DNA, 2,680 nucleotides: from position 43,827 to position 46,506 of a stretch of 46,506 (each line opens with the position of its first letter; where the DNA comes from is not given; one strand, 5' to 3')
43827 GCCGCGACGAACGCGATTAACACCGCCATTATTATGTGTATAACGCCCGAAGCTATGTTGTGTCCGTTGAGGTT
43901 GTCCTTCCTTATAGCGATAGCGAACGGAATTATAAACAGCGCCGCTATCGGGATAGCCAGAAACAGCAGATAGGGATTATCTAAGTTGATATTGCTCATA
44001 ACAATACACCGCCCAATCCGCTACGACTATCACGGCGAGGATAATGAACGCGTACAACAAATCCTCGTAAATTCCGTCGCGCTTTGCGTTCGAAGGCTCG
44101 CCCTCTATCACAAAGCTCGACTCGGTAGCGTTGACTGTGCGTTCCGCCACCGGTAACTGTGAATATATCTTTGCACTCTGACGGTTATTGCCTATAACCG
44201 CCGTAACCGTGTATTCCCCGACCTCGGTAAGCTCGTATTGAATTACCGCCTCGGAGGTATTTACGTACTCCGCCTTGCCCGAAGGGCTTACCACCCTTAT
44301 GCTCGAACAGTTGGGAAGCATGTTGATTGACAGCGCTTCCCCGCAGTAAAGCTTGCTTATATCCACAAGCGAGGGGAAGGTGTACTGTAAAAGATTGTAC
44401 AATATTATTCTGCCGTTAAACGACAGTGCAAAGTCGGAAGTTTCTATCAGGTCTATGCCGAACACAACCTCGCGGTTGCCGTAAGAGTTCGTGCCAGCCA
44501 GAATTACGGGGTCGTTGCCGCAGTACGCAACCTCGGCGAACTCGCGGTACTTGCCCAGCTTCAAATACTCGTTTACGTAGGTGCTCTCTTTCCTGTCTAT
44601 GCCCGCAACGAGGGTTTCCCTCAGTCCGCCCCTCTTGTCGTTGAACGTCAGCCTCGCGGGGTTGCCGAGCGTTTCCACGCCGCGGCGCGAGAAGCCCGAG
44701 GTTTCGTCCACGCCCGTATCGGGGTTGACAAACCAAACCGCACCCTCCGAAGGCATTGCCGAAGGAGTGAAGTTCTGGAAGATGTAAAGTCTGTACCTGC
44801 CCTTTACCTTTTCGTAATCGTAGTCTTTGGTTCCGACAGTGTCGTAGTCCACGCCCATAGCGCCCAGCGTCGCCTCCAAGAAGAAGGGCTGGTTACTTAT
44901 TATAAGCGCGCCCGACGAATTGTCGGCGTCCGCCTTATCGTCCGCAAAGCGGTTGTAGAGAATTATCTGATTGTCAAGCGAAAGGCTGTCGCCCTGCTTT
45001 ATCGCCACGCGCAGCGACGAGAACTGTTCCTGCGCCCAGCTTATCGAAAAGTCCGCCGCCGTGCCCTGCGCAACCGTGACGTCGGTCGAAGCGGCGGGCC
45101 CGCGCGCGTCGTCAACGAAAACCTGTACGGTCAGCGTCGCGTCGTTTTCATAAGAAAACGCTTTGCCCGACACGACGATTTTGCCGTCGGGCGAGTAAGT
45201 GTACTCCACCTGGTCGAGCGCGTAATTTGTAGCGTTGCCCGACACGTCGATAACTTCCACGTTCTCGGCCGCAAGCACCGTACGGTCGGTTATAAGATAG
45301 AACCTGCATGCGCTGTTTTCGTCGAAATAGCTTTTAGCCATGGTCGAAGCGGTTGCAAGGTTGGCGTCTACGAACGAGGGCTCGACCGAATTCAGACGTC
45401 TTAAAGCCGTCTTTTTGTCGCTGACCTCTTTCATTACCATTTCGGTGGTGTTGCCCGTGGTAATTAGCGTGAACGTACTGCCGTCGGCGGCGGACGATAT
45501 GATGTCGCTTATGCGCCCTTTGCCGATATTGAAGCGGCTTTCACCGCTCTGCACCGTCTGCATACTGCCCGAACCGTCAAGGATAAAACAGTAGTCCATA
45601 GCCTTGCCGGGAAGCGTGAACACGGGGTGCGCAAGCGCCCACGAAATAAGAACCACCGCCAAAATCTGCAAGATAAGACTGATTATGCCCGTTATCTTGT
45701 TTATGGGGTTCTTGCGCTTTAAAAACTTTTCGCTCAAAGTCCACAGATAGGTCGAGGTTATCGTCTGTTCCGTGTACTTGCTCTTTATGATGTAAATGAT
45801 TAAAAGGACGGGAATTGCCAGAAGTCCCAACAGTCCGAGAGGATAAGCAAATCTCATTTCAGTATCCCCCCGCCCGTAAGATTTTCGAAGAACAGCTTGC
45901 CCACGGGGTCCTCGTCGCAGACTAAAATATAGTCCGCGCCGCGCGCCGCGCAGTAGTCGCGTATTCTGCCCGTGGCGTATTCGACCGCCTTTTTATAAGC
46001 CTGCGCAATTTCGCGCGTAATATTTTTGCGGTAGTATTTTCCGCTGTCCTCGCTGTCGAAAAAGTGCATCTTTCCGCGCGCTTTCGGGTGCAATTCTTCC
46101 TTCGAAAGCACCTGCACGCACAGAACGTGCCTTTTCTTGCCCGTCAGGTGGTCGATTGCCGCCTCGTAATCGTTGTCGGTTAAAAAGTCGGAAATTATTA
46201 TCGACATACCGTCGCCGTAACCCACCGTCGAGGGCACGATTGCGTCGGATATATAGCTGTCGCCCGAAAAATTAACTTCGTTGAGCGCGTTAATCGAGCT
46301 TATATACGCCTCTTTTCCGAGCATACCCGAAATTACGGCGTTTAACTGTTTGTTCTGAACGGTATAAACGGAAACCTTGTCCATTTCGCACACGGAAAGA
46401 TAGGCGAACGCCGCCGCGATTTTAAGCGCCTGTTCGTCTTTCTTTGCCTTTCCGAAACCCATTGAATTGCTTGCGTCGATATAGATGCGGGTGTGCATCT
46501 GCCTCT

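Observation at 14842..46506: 31.6-kb single-strand block joins a MoxR/DUF58-type vWA module, five giant or orphan surface proteins and an Opp importer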

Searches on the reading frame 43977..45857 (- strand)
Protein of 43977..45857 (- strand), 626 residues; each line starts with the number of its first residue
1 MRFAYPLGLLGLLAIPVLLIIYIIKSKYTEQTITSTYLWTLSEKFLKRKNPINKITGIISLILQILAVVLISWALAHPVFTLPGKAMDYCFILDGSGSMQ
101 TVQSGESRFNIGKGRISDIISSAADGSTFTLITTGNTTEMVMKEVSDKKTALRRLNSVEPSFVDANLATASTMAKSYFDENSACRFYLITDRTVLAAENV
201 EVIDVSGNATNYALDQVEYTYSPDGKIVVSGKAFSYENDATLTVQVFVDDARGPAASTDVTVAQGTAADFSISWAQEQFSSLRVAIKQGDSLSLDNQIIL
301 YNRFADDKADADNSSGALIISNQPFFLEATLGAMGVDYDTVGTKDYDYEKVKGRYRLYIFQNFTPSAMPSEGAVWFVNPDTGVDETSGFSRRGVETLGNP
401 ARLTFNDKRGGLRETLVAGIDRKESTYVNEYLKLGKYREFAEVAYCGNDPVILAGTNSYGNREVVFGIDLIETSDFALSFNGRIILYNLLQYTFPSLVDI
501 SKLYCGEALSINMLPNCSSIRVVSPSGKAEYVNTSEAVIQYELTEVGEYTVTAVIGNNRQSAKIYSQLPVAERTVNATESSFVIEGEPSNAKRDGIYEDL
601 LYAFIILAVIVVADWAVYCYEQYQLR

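Call 4: search_protein_families(library=pfam, proteins=[window:43977-45857:-], max_evalue=0.01)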
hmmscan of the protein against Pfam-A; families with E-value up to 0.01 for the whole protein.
window:43977-45857:- (626 aa): 3 families
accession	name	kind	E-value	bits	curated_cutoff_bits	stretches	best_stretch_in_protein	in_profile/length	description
PF07584.16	BatA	-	4.8e-12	46.6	25.9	1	1-78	1-77/77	Aerotolerance regulator N-terminal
PF13519.12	VWA_2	-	4.2e-11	43.8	27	1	91-191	3-105/107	von Willebrand factor type A domain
PF00092.34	VWA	-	0.0054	17.4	23.8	1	90-185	3-100/174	von Willebrand factor type A domain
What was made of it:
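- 43977..45857 (-): Module A: 626-aa BatA_N + VWA membrane protein, with 2 N-terminal and 1 C-terminal TM helices and MIDAS DGSGS. PF07584 E 4.8e-12 and PF13519 E 4.2e-11 (call 4).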

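Call 7: find_encoding_contigs(protein=window:43977-45857:-, flank=10000, max_places=6)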
Protein window:43977-45857:- (626 aa): no gene with exactly this product is on record in the collection.
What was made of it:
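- Tried and rejected: An exact-sequence look-up of the window's BatA/vWA protein was not on record (call 7).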

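Call 38: search_protein_families(library=ncbifam, proteins=[window:43977-45857:-], max_evalue=0.01)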
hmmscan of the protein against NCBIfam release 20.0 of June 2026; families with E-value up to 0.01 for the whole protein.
window:43977-45857:- (626 aa): 1 family
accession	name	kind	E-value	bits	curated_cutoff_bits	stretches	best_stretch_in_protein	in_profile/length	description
TIGR02226.1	two_anch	domain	9e-05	22.7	23.05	1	1-80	1-78/82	N-terminal double-transmembrane domain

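Call 52: search_protein_families(library=padloc, proteins=[window:43977-45857:-], max_evalue=0.001)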
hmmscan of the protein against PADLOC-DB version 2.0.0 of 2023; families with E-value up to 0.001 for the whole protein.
window:43977-45857:- (626 aa): 0 families

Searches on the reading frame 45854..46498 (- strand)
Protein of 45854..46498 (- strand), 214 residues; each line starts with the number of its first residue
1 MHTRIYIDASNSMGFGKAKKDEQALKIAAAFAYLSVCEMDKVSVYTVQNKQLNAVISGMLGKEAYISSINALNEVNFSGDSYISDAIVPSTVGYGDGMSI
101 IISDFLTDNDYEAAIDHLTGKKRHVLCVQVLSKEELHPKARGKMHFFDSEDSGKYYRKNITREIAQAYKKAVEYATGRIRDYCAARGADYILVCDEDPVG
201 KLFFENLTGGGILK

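Call 4: search_protein_families(library=pfam, proteins=[window:45854-46498:-], max_evalue=0.01)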
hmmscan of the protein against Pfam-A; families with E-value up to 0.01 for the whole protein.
window:45854-46498:- (214 aa): 1 family
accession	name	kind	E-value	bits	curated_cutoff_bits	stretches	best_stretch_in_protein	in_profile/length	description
PF01882.25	DUF58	-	6e-13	48.9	23.4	1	3-173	38-211/216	Protein of unknown function DUF58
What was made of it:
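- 45854..46506 (-): Module A: DUF58 (vWA-like, MIDAS DASNS). 3' part only; the gene runs off the window end. Pfam PF01882, E 6e-13, profile positions 38-211 (call 4).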
